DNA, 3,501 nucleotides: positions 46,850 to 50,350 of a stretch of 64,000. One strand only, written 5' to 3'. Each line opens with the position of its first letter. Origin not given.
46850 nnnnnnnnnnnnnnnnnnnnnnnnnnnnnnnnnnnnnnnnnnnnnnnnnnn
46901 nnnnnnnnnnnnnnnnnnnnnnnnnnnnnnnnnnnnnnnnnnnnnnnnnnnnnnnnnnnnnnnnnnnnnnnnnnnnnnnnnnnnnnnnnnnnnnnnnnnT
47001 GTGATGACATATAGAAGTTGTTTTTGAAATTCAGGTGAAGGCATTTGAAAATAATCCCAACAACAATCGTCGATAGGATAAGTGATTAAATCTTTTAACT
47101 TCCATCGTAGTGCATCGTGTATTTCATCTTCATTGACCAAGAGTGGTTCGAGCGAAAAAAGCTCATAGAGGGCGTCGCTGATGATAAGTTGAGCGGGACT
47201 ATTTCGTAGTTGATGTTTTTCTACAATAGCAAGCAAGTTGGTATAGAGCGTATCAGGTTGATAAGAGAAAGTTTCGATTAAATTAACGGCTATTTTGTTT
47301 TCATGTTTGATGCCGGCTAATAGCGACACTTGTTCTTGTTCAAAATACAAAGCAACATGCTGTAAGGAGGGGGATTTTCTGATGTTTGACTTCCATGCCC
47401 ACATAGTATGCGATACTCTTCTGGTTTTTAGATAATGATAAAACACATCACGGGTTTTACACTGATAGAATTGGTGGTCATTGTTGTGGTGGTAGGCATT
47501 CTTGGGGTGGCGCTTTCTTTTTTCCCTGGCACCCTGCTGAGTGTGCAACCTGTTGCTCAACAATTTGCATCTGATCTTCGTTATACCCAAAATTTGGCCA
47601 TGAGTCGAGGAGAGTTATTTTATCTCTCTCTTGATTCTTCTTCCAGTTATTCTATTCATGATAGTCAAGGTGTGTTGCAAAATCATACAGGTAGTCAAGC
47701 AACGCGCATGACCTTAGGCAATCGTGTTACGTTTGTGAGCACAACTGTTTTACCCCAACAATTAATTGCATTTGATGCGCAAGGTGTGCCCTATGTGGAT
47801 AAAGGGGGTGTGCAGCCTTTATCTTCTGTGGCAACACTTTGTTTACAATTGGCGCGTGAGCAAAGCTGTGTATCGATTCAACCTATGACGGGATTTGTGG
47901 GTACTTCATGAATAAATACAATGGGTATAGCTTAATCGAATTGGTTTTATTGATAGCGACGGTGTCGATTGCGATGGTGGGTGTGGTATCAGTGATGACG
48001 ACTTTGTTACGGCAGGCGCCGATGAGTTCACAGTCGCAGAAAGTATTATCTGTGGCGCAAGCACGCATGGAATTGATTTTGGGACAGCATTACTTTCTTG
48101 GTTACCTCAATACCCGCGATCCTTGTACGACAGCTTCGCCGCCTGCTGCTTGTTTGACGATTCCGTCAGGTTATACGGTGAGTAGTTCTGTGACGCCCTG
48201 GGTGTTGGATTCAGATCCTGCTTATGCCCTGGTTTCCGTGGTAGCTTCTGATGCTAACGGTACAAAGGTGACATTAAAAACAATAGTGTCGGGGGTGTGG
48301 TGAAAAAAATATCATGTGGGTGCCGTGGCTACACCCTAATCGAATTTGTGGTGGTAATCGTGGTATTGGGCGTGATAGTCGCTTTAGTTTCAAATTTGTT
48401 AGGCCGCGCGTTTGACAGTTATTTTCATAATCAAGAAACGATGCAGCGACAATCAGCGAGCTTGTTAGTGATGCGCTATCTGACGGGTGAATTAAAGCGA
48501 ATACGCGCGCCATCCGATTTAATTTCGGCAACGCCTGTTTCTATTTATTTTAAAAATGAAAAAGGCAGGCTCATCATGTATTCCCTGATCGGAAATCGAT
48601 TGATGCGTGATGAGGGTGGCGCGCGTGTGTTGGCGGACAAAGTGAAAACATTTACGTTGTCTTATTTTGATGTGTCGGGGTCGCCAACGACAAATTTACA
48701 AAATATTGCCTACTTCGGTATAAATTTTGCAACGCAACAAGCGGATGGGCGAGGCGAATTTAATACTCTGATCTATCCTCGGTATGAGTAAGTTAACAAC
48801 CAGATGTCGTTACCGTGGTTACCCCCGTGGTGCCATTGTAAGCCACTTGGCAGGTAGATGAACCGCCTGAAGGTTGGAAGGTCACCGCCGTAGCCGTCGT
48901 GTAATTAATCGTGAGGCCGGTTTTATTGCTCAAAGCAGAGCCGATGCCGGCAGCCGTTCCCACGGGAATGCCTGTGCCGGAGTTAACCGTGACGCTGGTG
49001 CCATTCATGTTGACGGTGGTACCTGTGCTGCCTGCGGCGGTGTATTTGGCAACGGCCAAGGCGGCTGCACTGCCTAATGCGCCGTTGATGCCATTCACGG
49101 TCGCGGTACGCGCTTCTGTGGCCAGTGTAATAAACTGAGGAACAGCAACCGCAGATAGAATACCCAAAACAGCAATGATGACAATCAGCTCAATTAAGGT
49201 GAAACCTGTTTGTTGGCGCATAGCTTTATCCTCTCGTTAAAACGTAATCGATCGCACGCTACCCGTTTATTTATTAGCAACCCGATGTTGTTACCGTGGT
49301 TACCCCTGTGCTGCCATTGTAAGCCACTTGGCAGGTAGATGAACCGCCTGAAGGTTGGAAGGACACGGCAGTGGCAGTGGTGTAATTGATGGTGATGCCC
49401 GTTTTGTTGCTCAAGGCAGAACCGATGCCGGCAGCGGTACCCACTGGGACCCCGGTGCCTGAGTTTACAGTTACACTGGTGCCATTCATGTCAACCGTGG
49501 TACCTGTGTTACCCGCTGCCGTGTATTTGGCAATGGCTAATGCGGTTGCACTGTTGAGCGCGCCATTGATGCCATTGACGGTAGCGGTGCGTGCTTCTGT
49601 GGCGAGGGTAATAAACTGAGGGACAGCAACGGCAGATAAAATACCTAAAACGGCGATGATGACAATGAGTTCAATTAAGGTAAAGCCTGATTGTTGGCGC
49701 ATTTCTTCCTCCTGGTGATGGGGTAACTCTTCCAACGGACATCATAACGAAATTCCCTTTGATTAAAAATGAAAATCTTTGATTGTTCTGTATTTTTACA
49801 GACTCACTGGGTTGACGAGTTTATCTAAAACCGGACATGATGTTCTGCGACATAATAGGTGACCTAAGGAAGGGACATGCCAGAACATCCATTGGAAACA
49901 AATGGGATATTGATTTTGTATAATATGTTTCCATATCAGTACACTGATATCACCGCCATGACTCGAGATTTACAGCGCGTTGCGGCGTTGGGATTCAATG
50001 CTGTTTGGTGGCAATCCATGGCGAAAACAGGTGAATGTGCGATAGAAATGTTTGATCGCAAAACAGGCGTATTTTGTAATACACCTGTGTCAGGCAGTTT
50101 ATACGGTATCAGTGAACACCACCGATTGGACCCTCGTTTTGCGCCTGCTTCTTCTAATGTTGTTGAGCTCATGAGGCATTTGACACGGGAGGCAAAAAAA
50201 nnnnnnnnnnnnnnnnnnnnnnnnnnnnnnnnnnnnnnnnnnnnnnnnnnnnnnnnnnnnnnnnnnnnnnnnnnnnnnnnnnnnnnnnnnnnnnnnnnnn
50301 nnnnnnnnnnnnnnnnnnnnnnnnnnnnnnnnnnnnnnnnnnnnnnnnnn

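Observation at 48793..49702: Tandem duplicated major pilin genes (about 10 substitutions in 142 aa), convergent with the minor-pilin operon and with no spacer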

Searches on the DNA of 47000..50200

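Call 45: search_rna_families(source=window, start=47000, end=50200, threshold=evalue, max_evalue=1)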
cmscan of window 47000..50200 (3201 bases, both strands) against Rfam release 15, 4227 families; matches with E-value up to 1: 2.
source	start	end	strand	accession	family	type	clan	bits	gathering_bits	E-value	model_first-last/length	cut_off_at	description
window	48753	48787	-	RF03001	leuA-Halobacteria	Cis-reg;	-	19.7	47.9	0.64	1-53/53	no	leuA-Halobacteria RNA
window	50044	50155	+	RF00290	BaMV_CRE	Cis-reg;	-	18.9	100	0.62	1-140/140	no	Bamboo mosaic potexvirus (BaMV) cis-regulatory element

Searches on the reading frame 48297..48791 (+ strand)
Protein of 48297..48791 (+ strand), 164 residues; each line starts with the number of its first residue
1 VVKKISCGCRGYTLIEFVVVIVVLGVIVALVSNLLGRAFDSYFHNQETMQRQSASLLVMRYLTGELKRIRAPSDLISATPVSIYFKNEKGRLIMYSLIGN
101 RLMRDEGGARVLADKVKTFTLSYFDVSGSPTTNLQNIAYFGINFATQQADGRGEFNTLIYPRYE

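Call 6: search_protein_families(library=ncbifam, proteins=[window:48297-48791:+], max_evalue=0.01)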
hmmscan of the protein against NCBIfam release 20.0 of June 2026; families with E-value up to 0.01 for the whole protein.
window:48297-48791:+ (164 aa): 7 families
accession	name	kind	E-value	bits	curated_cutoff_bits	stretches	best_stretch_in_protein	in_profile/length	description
TIGR02532.1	IV_pilin_GFxxxE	domain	3.1e-06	26.8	16.3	1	9-31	1-23/24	prepilin-type N-terminal cleavage/methylation domain-containing protein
NF041002.1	pilin_ComGF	equivalog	5e-06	26.8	80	1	10-122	2-114/139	competence type IV pilus minor pilin ComGF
TIGR01710.1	typeII_sec_gspG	equivalog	3.7e-05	23.8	88.85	1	10-36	1-28/134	type II secretion system major pseudopilin GspG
TIGR01708.2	typeII_sec_gspH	equivalog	0.00054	20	80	1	10-51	2-42/169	type II secretion system minor pseudopilin GspH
NF041013.1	T4P_ComGE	equivalog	0.0017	18.4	49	1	9-51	3-42/83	competence type IV pilus minor pilin ComGE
NF041775.1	typeIV_PilA_Myxo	equivalog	0.0053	16.7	400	1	5-140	6-136/214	type IV pilin protein PilA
TIGR02596.1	TIGR02596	subfamily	0.0098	16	70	0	12-39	1-28/196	Verru_Chthon cassette protein D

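Call 7: search_protein_families(library=pfam, proteins=[window:48297-48791:+], max_evalue=0.01)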
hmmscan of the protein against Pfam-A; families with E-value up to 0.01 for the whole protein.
window:48297-48791:+ (164 aa): 1 family
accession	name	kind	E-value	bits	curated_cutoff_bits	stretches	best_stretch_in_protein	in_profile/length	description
PF07963.17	N_methyl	-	4.6e-06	26.4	21.2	1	9-31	4-26/27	Prokaryotic N-terminal methylation motif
